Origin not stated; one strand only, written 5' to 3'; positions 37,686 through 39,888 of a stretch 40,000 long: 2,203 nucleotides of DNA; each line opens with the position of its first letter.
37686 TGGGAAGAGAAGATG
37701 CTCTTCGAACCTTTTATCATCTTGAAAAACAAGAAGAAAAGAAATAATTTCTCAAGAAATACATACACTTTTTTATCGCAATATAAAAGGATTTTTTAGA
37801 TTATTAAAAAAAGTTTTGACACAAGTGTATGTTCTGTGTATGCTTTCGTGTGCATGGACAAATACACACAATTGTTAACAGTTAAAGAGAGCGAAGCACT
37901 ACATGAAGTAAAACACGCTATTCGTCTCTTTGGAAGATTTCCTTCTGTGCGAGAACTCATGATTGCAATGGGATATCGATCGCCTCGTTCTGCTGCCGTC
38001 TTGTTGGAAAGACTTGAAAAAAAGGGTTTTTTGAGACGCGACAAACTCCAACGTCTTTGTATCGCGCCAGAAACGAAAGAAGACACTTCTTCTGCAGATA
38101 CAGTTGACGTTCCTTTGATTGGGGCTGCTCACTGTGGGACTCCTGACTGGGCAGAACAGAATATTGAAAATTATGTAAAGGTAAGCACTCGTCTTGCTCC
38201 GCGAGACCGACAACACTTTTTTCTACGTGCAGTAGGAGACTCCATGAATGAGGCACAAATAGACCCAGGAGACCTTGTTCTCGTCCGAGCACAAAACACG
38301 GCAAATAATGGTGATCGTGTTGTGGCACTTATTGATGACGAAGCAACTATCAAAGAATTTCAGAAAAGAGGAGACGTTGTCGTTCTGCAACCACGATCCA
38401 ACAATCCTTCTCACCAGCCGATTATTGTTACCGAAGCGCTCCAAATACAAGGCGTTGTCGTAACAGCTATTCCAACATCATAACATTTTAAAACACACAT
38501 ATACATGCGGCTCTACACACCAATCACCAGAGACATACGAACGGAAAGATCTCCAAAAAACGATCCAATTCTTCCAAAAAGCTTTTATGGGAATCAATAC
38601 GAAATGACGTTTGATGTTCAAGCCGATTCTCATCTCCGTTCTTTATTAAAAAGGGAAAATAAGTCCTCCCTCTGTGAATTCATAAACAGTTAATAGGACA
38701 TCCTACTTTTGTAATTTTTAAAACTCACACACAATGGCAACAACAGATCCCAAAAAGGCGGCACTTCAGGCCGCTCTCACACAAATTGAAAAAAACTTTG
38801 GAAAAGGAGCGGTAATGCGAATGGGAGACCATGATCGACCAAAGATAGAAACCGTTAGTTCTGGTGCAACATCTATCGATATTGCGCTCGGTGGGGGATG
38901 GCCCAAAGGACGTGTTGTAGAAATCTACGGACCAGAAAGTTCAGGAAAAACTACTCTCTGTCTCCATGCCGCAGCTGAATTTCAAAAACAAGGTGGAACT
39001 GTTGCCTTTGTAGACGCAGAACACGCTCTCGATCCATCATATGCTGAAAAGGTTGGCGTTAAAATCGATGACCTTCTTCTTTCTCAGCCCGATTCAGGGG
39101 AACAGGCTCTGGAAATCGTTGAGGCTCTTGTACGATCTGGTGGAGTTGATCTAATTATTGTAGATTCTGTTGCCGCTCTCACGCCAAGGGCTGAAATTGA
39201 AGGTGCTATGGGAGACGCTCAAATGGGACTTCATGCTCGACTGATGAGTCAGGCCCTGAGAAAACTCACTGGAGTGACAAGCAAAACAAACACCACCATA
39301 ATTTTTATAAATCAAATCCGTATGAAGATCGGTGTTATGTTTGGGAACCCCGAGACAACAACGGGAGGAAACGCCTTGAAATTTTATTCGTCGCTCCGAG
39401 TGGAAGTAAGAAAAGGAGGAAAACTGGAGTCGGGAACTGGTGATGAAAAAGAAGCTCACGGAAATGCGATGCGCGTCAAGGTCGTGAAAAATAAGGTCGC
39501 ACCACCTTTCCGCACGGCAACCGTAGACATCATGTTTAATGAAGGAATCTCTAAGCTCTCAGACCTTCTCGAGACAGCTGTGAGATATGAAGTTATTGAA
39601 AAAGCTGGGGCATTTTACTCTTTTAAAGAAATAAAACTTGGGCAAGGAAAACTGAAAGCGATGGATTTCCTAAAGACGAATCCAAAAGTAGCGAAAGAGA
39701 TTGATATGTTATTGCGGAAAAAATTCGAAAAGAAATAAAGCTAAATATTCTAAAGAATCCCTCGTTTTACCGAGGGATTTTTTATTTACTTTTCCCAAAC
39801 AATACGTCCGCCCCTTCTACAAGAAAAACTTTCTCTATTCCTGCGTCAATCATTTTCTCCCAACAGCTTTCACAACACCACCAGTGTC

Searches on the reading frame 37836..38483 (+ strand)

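Call 77: search_protein_families(library=pfam, proteins=[window:37836-38483:+], max_evalue=0.001)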
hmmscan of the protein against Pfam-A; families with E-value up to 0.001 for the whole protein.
window:37836-38483:+ (215 aa): 2 families
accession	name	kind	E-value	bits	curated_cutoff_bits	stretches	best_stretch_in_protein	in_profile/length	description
PF00717.28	Peptidase_S24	-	1.5e-28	99.3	23.3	1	93-209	1-116/116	Peptidase S24-like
PF01726.22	LexA_DNA_bind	-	4.6e-10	39.6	23.7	1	14-69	4-59/65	LexA DNA binding domain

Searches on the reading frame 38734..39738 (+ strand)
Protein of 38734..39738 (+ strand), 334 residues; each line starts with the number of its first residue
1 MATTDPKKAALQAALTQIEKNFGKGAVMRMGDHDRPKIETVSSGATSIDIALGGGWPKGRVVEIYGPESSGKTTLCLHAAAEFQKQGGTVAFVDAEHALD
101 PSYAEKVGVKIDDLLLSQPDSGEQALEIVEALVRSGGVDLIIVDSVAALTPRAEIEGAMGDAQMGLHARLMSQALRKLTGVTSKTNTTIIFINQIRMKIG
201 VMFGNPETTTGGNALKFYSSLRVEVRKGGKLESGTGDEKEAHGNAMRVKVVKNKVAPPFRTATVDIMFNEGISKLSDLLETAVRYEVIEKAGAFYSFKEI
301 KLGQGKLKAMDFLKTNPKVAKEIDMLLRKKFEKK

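Call 77: search_protein_families(library=pfam, proteins=[window:38734-39738:+], max_evalue=0.001)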
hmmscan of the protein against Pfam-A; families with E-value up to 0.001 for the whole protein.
window:38734-39738:+ (334 aa): 9 families
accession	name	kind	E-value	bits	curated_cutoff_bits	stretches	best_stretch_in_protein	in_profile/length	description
PF00154.27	RecA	-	8.1e-131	435.6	27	1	10-273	2-262/262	recA bacterial DNA recombination protein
PF21096.2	RecA_C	-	1.8e-17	63.6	27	1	277-331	2-56/57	RecA C-terminal domain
PF08423.17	Rad51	-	2.1e-12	47.3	22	1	35-228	2-212/244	Rad51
PF06745.19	ATPase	-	8.8e-07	29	26.6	1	42-96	2-57/231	KaiC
PF13481.12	AAA_25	-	1.2e-06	28.7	27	1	53-152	27-158/195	AAA domain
PF01637.24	ATPase_2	-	1.1e-05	25.8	33.2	1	61-117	22-69/225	ATPase domain predominantly from Archaea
PF13191.12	AAA_16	-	0.00012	23.1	32.6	1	59-193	24-139/167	AAA ATPase domain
PF13401.12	AAA_22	-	0.00038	21.2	27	1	61-154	7-97/130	AAA domain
PF13479.12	AAA_24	-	0.00056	20.2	27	0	60-150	3-77/195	AAA domain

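Call 78: find_encoding_contigs(protein=window:38734-39738:+, flank=1000, max_places=3)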
Protein window:38734-39738:+ (334 aa): no gene with exactly this product is on record in the collection.
